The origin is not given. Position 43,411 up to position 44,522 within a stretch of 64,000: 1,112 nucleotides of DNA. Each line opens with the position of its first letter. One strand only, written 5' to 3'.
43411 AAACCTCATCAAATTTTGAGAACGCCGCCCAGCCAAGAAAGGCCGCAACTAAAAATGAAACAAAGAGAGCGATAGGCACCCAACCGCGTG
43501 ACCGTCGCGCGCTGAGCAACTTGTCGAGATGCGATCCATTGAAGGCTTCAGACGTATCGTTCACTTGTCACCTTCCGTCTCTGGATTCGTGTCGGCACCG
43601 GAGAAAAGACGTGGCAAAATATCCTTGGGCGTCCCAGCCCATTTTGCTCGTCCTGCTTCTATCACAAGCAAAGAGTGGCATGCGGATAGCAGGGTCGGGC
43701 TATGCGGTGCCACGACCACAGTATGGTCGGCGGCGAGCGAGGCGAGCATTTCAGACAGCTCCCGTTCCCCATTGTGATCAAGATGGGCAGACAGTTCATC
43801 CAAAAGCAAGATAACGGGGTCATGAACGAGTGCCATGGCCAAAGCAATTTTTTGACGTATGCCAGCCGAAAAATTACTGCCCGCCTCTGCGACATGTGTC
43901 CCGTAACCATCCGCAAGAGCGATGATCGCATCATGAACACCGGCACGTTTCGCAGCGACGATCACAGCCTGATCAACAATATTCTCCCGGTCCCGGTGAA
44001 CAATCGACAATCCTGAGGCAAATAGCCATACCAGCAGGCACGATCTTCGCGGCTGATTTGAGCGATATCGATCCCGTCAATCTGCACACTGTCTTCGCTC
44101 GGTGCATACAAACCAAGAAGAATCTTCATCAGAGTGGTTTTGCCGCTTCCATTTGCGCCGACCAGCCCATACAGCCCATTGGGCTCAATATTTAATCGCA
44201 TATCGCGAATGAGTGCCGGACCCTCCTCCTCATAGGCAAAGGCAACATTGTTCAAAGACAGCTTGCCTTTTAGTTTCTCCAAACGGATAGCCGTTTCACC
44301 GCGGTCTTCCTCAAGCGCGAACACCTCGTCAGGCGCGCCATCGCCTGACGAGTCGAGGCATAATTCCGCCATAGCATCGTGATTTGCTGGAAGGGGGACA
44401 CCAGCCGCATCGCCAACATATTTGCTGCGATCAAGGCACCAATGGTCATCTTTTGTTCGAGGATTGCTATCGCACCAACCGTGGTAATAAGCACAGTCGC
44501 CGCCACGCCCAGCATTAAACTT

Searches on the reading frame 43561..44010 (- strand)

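Call 8: search_protein_families(library=pfam, proteins=[window:43561-44010:-], max_evalue=0.01)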
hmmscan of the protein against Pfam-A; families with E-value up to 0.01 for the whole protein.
window:43561-44010:- (149 aa): 3 families
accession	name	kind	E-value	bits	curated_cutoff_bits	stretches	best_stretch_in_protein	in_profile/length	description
PF13304.12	AAA_21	-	1.6e-06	28.9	27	1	45-109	236-304/304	AAA domain, putative AbiEii toxin, Type IV TA system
PF00005.33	ABC_tran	-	3.4e-06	28.2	25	1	24-73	84-135/137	ABC transporter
PF02463.25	SMC_N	-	0.001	19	40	1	56-118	150-212/220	RecF/RecN/SMC N terminal domain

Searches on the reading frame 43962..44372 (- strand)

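Call 8: search_protein_families(library=pfam, proteins=[window:43962-44372:-], max_evalue=0.01)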
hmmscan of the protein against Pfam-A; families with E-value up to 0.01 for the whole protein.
window:43962-44372:- (136 aa): 5 families
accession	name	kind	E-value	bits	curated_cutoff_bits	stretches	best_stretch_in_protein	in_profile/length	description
PF00005.33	ABC_tran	-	3.3e-15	57.3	25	1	56-126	2-72/137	ABC transporter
PF13304.12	AAA_21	-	2.9e-05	24.7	27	1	67-88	1-22/304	AAA domain, putative AbiEii toxin, Type IV TA system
PF13175.12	AAA_15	-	7.3e-05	23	32.1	1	55-107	14-69/374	AAA ATPase domain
PF13555.12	AAA_29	-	0.0012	19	27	1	59-82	16-39/61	P-loop containing region of AAA domain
PF13476.12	AAA_23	-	0.0015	19.7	27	1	62-89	15-44/201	AAA domain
